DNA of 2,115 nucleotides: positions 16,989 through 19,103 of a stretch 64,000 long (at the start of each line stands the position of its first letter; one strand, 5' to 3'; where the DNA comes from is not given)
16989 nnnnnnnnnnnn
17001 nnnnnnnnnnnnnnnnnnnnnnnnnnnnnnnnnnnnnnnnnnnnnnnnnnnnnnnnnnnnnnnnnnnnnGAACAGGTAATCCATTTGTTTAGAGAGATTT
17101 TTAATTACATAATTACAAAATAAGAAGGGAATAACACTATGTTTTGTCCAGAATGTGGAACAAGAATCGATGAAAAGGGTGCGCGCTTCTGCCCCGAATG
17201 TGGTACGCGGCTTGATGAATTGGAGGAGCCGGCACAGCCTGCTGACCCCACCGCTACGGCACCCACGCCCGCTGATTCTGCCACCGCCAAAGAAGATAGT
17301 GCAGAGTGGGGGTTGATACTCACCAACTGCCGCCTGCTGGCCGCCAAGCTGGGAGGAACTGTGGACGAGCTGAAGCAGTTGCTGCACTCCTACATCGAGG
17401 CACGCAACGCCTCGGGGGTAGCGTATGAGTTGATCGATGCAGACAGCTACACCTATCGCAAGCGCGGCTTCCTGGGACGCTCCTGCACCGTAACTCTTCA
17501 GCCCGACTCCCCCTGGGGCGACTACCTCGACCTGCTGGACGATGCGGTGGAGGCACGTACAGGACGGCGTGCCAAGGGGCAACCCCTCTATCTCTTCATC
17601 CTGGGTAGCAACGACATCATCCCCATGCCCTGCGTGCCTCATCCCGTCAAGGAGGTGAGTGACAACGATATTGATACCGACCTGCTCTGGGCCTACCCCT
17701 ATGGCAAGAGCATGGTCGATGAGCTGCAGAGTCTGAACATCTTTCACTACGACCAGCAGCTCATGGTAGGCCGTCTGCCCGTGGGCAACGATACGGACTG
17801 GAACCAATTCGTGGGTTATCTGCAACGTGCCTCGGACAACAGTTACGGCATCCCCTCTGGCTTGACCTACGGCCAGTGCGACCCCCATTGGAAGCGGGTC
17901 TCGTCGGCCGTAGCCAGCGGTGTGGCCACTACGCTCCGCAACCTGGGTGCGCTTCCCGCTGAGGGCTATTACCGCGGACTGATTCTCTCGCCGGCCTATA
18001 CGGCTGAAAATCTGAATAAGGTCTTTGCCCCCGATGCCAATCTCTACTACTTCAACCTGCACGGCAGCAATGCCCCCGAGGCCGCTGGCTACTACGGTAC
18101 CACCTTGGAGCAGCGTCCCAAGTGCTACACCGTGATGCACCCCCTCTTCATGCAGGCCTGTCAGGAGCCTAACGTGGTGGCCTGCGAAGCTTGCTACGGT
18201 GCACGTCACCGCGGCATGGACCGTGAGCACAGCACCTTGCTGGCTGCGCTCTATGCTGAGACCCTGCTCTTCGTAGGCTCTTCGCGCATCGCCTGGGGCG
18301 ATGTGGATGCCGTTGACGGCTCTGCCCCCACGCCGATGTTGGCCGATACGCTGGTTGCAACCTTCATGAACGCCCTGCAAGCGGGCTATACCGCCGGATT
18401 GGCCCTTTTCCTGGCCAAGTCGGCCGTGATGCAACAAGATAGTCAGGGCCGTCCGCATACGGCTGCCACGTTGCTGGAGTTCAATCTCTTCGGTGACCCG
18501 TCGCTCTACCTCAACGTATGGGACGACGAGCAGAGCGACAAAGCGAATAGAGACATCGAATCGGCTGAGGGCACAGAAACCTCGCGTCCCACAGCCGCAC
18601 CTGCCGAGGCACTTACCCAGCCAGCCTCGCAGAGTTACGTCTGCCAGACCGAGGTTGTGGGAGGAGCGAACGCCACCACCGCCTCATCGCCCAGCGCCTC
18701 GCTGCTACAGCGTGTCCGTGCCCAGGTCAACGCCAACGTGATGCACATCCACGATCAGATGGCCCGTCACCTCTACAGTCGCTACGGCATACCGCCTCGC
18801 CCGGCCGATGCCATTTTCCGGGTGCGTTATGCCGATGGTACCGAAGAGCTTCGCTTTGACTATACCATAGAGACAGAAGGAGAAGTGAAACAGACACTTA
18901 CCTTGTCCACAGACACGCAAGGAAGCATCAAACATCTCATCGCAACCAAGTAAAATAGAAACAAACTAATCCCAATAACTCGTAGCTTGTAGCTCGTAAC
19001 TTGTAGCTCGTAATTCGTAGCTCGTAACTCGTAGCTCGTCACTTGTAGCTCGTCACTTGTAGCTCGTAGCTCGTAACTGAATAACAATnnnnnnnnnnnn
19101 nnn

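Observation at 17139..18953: Signal-less gingipain/caspase-fold (C25, clan CD) protease with a zinc-ribbon N-terminus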

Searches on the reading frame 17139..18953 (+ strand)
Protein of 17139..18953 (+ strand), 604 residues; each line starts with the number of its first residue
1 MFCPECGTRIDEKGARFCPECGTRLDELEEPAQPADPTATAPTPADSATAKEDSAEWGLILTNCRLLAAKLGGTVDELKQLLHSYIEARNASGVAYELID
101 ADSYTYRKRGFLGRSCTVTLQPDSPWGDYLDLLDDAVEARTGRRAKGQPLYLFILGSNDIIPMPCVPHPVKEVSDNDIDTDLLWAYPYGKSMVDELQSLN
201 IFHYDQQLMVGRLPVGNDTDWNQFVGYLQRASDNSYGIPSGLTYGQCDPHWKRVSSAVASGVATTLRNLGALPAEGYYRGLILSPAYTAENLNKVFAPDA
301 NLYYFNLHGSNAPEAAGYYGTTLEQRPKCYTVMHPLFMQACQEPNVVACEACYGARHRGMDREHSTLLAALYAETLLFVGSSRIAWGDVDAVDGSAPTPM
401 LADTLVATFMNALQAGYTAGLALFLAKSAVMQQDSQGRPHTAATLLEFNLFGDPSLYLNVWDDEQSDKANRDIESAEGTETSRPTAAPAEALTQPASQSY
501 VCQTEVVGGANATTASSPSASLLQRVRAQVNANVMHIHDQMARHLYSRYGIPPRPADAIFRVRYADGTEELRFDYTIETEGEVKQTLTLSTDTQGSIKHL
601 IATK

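Call 3: search_protein_families(library=pfam, proteins=[window:17139-18953:+], max_evalue=1)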
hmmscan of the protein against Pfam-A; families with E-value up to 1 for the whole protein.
window:17139-18953:+ (604 aa): 15 families
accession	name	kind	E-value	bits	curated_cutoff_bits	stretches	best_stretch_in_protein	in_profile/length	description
PF13240.11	Zn_Ribbon_1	-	2.8e-07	30.5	25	1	2-25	1-23/23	zinc-ribbon domain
PF13248.11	Zn_ribbon_3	-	5.9e-06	26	27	1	3-25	5-26/26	zinc-ribbon domain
PF24463.1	DUF7577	-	2.2e-05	24.4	28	1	2-25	4-26/27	Domain of unknown function (DUF7577)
PF01364.23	Peptidase_C25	-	9.9e-05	22.2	23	1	377-456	299-372/374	Peptidase family C25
PF12773.13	DZR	-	0.00038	21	27.3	1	3-26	1-23/45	Double zinc ribbon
PF14803.11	Zn_ribbon_Nudix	-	0.0027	18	25.6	0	16-26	1-11/34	Nudix N-terminal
PF08271.17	Zn_Ribbon_TF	-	0.0039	17.2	29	1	1-27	1-31/43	TFIIB zinc-binding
PF14149.11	YhfH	-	0.015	15.6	27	0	3-13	16-26/37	YhfH-like protein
PF09297.16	Zn_ribbon_NUD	-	0.051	13.7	24.8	0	16-24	4-12/32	NADH pyrophosphatase zinc ribbon domain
PF23455.1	DUF7129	-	0.13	12.5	30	1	3-26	14-38/45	Domain of unknown function (DUF7129)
PF08792.16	A2L_zn_ribbon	-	0.2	11.8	22.9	0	12-23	18-29/33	A2L zinc ribbon domain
PF03119.21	DNA_ligase_ZBD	-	0.25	11.7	25.8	0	18-29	2-13/27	NAD-dependent DNA ligase C4 zinc finger domain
PF08620.15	RPAP1_C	-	0.35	11.3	27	0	412-433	32-53/69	RPAP1-like, C-terminal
PF24460.1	DUF7575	-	0.4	10.5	28.5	1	3-26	6-28/28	Domain of unknown function (DUF7575)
PF18439.7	zf_UBZ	-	0.45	10.7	25.6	0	2-12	4-14/32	Ubiquitin-Binding Zinc Finger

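Call 4: search_protein_families(library=ncbifam, proteins=[window:17139-18953:+], max_evalue=1)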
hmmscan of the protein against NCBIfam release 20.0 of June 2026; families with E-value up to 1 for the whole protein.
window:17139-18953:+ (604 aa): 4 families
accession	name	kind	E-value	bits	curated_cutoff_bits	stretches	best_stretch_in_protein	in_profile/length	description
NF033497.1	rubre_like_arch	subfamily_domain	0.0059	16.3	32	1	3-25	3-26/34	rubrerythrin-like domain-containing protein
NF001605.0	PRK00398.1-2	equivalog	0.025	14.4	63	1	3-24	4-27/43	DNA-directed RNA polymerase subunit P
NF007214.0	PRK09636.1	subfamily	0.03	13.5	271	1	403-444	174-215/293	RNA polymerase sigma factor SigJ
NF045510.1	4Cys_prefix_kin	domain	0.92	9.8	24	0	4-25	5-26/26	4-Cys prefix domain-containing protein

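Call 5: search_protein_families(library=padloc, proteins=[window:17139-18953:+], max_evalue=1)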
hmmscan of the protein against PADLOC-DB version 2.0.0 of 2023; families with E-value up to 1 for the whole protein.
window:17139-18953:+ (604 aa): 0 families

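Call 6: find_homologous_proteins(query=window:17139-18953:+)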
Query window:17139-18953:+ (604 aa): 474 proteins with E <= 0.001 among 8000 candidates; the best 120 are listed.
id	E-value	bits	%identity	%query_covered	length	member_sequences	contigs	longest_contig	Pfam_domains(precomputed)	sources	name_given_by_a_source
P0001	0.0e+0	1370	98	100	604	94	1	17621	PF13240.12,PF24463.2,PF01364.25,PF13248.12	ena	-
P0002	0.0e+0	1228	88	100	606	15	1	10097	PF13240.12,PF01364.25,PF13248.12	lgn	-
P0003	0.0e+0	1079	77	100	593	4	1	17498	PF13240.12,PF01364.25,PF13248.12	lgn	-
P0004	0.0e+0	1079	76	100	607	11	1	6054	PF13240.12,PF24463.2,PF01364.25,PF13248.12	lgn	-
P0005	0.0e+0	1049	76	100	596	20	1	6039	PF13240.12,PF24463.2,PF01364.25,PF13248.12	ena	-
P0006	1.7e-276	937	73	91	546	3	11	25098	PF01364.25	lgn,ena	-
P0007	9.0e-230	783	60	100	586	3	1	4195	PF13240.12,PF01364.25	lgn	-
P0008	2.0e-229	781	58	100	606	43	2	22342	PF13240.12,PF24463.2,PF01364.25,PF13248.12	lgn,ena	-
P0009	2.4e-191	656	52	100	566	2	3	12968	PF13240.12,PF01364.25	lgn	-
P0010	1.9e-188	646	51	100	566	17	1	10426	PF13240.12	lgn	-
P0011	3.9e-160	553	46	100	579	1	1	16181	PF13240.12,PF01364.25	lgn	-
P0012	3.2e-159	550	46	100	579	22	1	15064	PF13240.12,PF01364.25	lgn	-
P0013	1.4e-158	547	46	100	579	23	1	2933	PF01364.25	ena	-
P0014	1.2e-155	538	45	100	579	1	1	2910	PF13240.12,PF01364.25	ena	-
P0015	5.1e-154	532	45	100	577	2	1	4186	PF13240.12,PF01364.25,PF13248.12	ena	-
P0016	3.1e-153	530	45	100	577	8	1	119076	PF13240.12,PF12773.14,PF01364.25,PF13248.12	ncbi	-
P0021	2.3e-148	514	43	100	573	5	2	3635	PF01364.25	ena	-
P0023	1.5e-145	504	45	100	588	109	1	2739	PF13240.12,PF01364.25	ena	-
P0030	9.6e-141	489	43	100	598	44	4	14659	PF13240.12,PF01364.25,PF13248.12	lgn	-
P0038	1.4e-138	481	41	100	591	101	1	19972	PF13240.12,PF01364.25,PF13248.12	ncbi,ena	-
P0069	3.2e-137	477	40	100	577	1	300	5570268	PF13240.12,PF01364.25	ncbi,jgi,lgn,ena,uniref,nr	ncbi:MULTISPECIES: C25 family cysteine peptidase [Butyricimonas]|jgi:hypothetical protein|uniref:Zin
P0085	6.1e-137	476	41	100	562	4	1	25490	PF13240.12,PF01364.25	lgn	-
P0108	4.2e-135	470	43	100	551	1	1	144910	PF13240.12,PF01364.25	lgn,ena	-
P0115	1.0e-131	459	41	100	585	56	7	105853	PF13240.12,PF01364.25,PF13248.12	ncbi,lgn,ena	-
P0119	2.0e-130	454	39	100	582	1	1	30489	PF13240.12,PF01364.25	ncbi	-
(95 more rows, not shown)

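Call 7: search_solved_structures(query=window:17139-18953:+, max_evalue=10, show_alignments=3)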
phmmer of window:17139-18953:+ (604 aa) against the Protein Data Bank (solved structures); distinct sequences matched with E-value up to 10: 2.
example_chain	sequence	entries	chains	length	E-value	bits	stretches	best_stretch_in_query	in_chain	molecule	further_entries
9t9n_A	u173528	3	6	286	1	11.2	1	152-227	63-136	Bis(5'-nucleosyl)-tetraphosphatase, symmetrical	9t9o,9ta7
9o17_AZ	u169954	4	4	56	4.5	9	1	2-27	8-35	Putative zinc finger domain-containing protein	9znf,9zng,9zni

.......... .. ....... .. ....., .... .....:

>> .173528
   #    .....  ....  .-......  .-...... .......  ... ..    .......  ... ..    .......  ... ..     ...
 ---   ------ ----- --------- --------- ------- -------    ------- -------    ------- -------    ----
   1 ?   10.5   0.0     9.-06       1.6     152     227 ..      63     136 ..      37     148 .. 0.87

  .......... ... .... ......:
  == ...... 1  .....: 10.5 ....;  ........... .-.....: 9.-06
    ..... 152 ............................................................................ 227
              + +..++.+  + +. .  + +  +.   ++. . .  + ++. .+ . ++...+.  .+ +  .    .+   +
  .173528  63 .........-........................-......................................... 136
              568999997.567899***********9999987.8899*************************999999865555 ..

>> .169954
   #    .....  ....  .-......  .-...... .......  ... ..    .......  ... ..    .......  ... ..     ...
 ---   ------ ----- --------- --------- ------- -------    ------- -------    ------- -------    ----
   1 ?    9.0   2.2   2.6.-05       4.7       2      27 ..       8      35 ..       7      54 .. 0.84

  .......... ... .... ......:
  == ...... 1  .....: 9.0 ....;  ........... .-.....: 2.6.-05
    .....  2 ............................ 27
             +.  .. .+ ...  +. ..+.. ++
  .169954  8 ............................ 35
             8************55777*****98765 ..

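Call 14: search_solved_structures(query=A1, max_evalue=10, show_alignments=3)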
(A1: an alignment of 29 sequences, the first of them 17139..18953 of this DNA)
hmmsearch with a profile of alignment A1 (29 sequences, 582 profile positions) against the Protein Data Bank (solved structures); distinct sequences matched with E-value up to 10: 8.
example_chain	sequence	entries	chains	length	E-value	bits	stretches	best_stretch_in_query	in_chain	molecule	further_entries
9i1i_A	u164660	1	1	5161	0.048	15.4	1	1-63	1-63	E3 ubiquitin-protein ligase RNF213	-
7oik_A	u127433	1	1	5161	0.048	15.4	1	1-63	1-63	E3 ubiquitin-protein ligase RNF213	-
5zi6_A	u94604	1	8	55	0.22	13.2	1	1-28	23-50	RNA-binding E3 ubiquitin-protein ligase MEX3C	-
3h0g_L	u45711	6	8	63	0.34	12.6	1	2-32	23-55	DNA-directed RNA polymerases I, II, and III subunit RPABC4 | RNA polymerase II subunit Rpb12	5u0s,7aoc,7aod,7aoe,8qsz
5a8i_A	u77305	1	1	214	0.5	12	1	3-49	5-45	ARNA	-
5sbg_C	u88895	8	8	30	0.76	11.4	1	2-26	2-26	METP, miniaturized rubredoxin | METP ARTIFICIAL PROTEIN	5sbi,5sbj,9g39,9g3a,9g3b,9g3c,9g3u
8s05_C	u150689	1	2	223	0.8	11.4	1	3-49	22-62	Conserved protein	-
1mey_C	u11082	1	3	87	7.3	8.2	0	17-34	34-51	CONSENSUS ZINC FINGER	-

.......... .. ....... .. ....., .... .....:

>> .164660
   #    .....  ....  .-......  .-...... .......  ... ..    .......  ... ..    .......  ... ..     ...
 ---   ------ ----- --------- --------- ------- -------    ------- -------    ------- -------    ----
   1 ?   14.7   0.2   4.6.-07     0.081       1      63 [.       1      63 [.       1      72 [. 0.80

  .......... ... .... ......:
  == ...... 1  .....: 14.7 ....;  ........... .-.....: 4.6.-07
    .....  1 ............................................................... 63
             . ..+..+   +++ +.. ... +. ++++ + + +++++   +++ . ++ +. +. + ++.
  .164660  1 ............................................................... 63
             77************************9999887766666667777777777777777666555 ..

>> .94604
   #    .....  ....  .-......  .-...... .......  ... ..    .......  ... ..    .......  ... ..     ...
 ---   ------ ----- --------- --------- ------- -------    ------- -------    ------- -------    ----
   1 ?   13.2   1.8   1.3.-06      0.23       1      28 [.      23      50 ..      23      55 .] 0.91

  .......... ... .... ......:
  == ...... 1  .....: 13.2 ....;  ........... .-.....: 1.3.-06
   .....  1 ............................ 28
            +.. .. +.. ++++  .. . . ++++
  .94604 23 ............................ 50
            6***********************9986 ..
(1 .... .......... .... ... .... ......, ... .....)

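Call 15: search_protein_families(library=pfam, alignment_id=A1, max_evalue=0.01)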
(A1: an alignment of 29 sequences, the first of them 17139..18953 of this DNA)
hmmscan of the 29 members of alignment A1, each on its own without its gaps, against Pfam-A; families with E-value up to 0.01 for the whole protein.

A. member 1, window:17139-18953:+ (604 aa): 7 families
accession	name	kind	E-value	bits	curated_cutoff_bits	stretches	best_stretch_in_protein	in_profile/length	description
PF13240.11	Zn_Ribbon_1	-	2.8e-07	30.5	25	1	2-25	1-23/23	zinc-ribbon domain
PF13248.11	Zn_ribbon_3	-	5.9e-06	26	27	1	3-25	5-26/26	zinc-ribbon domain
PF24463.1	DUF7577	-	2.2e-05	24.4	28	1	2-25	4-26/27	Domain of unknown function (DUF7577)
PF01364.23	Peptidase_C25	-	9.9e-05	22.2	23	0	377-456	299-372/374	Peptidase family C25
PF12773.13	DZR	-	0.00038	21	27.3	1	3-26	1-23/45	Double zinc ribbon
PF14803.11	Zn_ribbon_Nudix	-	0.0027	18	25.6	0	16-26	1-11/34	Nudix N-terminal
PF08271.17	Zn_Ribbon_TF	-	0.0039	17.2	29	0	1-27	1-31/43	TFIIB zinc-binding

B. families by the number of members that match (of 29 scanned): 19 families
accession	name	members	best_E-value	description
PF13240.11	Zn_Ribbon_1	29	1.7e-09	zinc-ribbon domain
PF13248.11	Zn_ribbon_3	27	5.9e-08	zinc-ribbon domain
PF12773.13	DZR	26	3.7e-06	Double zinc ribbon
PF01364.23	Peptidase_C25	25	6.2e-13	Peptidase family C25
PF24463.1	DUF7577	20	9.2e-06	Domain of unknown function (DUF7577)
PF08271.17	Zn_Ribbon_TF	15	0.00011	TFIIB zinc-binding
PF03119.21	DNA_ligase_ZBD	13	0.00028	NAD-dependent DNA ligase C4 zinc finger domain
PF14803.11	Zn_ribbon_Nudix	12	0.001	Nudix N-terminal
PF24460.1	DUF7575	10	0.00011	Domain of unknown function (DUF7575)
PF23455.1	DUF7129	4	0.0017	Domain of unknown function (DUF7129)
PF14149.11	YhfH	3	0.0049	YhfH-like protein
PF09297.16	Zn_ribbon_NUD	2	0.00061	NADH pyrophosphatase zinc ribbon domain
PF17032.10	Zn_ribbon_15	2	0.0052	zinc-ribbon family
PF16045.11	LisH_2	1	0.00032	LisH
PF02150.21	Zn_ribbon_RPB9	1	0.0006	RNA polymerases M/15 Kd subunit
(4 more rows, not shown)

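Call 20: find_encoding_contigs(protein=P0069, flank=10000, max_places=2)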
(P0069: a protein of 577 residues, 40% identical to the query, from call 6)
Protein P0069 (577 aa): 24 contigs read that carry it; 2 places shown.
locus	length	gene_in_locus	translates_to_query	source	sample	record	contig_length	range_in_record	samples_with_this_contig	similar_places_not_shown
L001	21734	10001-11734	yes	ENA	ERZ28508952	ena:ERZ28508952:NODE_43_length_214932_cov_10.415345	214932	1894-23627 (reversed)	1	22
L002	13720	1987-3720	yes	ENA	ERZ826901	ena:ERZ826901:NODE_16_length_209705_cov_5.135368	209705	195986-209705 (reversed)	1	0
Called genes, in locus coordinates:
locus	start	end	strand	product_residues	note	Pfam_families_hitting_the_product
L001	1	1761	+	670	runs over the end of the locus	PF14121:Porin_10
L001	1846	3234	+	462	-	PF00497:SBP_bac_3, PF01464:SLT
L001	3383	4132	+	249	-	-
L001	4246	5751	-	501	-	PF04055:Radical_SAM, PF06968:BATS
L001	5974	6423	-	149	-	PF09424:YqeY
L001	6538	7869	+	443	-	PF01554:MatE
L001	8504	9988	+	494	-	PF11873:Mltc_N, PF01464:SLT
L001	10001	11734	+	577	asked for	PF13240:Zn_Ribbon_1 (weak), PF01364:Peptidase_C25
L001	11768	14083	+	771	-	PF12773:DZR, PF13240:Zn_Ribbon_1 (weak), PF17032:Zn_ribbon_15 (faint), PF24460:DUF7575 (faint), PF24463:DUF7577 (faint), PF13240:Zn_Ribbon_1 (weak), PF13248:Zn_ribbon_3 (weak)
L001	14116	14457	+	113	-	-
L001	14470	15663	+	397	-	PF12773:DZR (faint), PF13240:Zn_Ribbon_1 (weak), PF13248:Zn_ribbon_3 (weak)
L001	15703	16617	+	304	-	PF13036:LpoB (weak)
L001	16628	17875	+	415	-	PF19672:DUF6175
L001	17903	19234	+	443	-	-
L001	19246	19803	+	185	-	-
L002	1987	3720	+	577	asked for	PF13240:Zn_Ribbon_1 (weak), PF01364:Peptidase_C25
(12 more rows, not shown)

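Call 21: predict_structure(alignment_id=A1)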
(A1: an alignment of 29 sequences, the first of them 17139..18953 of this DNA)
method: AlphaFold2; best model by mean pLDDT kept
length: 604 residues; sequences in the alignment: 29
mean_pLDDT: 82.3   pTM: 0.83
mean pLDDT of the five models: 82.3, 82.0, 79.7, 79.5, 79.2
residues with pLDDT >= 90: 295; 70-90: 182; 50-70: 73; < 50: 54
segments of 3 or more residues with pLDDT < 50: 28-53, 462-480, 511-517
pLDDT, mean of each block of 10 residues (from residue 1): 62 62 56 34 32 70 97 97 96 92 79 75 94 88 65 95 91 85 93 92 90 95 98 91 92 95 87 86 93 93 91 82 83 93 96 87 93 97 90 88 96 93 94 86 95 90 43 41 58 69 76 50 68 83 88 86 88 85 83 88 85
secondary structure, 60 per line:
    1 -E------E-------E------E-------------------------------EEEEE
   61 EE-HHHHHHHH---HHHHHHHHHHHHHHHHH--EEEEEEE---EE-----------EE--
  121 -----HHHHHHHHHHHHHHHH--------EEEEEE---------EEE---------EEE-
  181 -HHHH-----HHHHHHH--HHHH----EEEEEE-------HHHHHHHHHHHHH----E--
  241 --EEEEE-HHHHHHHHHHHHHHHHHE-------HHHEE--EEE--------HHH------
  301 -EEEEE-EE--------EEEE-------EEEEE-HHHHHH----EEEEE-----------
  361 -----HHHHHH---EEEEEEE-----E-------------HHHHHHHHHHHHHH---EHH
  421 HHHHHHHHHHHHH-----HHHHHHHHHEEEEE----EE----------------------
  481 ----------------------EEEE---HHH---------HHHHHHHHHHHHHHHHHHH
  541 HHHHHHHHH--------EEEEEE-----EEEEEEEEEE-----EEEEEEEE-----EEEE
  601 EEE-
elements in order: E56-62 H64-71 H75-91 E94-100 H126-141 E150-155 E165-167 E177-179 H182-185 H191-197 H200-203 E208-213 H221-233 E243-247 H249-265 E281-283 E302-306 E318-321 E329-333 H335-340 E345-349 H366-371 E375-381 H401-414 H419-433 H439-447 E448-452 E503-506 H522-549 E558-563 E569-578 E584-591 E597-603

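Call 22: search_protein_representatives(protein=window:17139-18953:+)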
Query: 604 residues. Proteins with E-value up to 0.001 (for the whole library): 946; up to 1e-10: 329; up to 1e-30: 124. The best 150 are listed.
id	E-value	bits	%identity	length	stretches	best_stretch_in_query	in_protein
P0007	2.9e-230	782.5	62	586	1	1-604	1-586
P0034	6.3e-140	484.1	45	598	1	1-604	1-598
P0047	2.1e-138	479.1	42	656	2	43-604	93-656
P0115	3.2e-132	458.7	44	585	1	1-604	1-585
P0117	1.1e-131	456.9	44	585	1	1-603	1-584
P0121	3.8e-130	451.9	43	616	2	2-603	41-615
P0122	8.1e-130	450.8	40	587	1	1-604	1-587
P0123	7.1e-123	427.8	40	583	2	1-469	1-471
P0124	1.9e-121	423.1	42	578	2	1-475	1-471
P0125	1.6e-119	416.8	42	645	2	53-601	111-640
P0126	3.0e-119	415.9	42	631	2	55-604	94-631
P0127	1.7e-118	413.4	41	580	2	1-474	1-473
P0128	1.9e-116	406.6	41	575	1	1-603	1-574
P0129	6.4e-111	388.4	40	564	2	53-604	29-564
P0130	4.1e-110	385.7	39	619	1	1-575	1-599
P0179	3.9e-62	227.3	34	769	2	3-477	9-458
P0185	2.9e-58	214.5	36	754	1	2-457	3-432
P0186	4.0e-57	210.7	34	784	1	3-467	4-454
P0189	2.6e-53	198.1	36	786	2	50-459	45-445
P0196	1.4e-48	182.5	34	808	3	56-461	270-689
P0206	2.1e-41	158.8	37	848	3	125-458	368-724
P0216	5.7e-37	144.2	32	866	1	38-603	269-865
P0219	2.3e-35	138.8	39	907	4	299-456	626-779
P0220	5.4e-35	137.6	34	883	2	54-576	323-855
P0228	7.7e-34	133.8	30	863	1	38-603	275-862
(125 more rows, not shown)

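Call 24: fold_search(model_id=the predicted structure, library=pdb)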
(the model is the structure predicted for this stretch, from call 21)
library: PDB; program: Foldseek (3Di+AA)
matches with E <= 10: 469; with E <= 0.001: 5
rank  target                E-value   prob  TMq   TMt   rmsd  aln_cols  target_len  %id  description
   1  8tl0_A                8.7e-05  1.00  0.23  0.28  17.1       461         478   12  Structure of activated SAVED-CHAT filament (released 2024-03-06)
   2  9hn5_A                1.1e-04  1.00  0.27  0.12   7.8       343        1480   14  Cryo-EM structure of human separase bound to phosphorylated SCC1 (100-320 aa) (released 2025-09-03)
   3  9hma                  2.2e-04  1.00  0.26  0.13   7.8       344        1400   14  Cryo-EM structure of apo human separase (released 2025-09-03)
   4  9hm7                  2.7e-04  1.00  0.27  0.13   7.9       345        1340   14  Cryo-EM structure of apo human separase with the mutation C2029S (released 2025-09-03)
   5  5u1s_A                9.5e-04  1.00  0.27  0.12   6.5       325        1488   12  Crystal structure of the Saccharomyces cerevisiae separase-securin complex at 3.0 angstrom resolution (released 2017-02-08)
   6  4jr1_A                2.3e-02  0.77  0.20  0.45   9.4       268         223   10  Human procaspase-7 bound to Ac-DEVD-CMK (released 2013-05-08)
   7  8f97_B                2.4e-02  0.69  0.21  0.42   9.1       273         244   11  Compound 5 bound to procaspase-6 (released 2023-12-13)
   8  3v3k_A                4.8e-02  0.51  0.19  0.40  10.8       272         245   11  Human caspase 9 in complex with bacterial effector protein (released 2013-03-06)
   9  8f96_A                5.7e-02  0.51  0.20  0.42   8.9       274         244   10  Compound 3 bound to procaspase-6 (released 2023-12-13)
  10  4dd8_D                5.7e-02  0.41  0.09  0.19   8.7       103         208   14  ADAM-8 metalloproteinase domain with bound batimastat (released 2012-06-06)
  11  3v6l_B                8.0e-02  0.51  0.21  0.43   8.5       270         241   12  Crystal Structure of caspase-6 inactivation mutation (released 2012-03-28)
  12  1i4o_A                8.4e-02  0.47  0.21  0.43   7.7       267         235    9  CRYSTAL STRUCTURE OF THE XIAP/CASPASE-7 COMPLEX (released 2001-03-21)
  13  4fdl_B                8.9e-02  0.47  0.21  0.43   8.7       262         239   11  Crystal structure of Caspase-7 (released 2012-08-01)
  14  4dd8_B                9.5e-02  0.35  0.09  0.20   8.5       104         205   13  ADAM-8 metalloproteinase domain with bound batimastat (released 2012-06-06)
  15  6tgv_C                9.5e-02  0.12  0.15  0.22  20.0       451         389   12  Crystal structure of Mycobacterium smegmatis CoaBC in complex with CTP and FMN (released 2020-11-25)
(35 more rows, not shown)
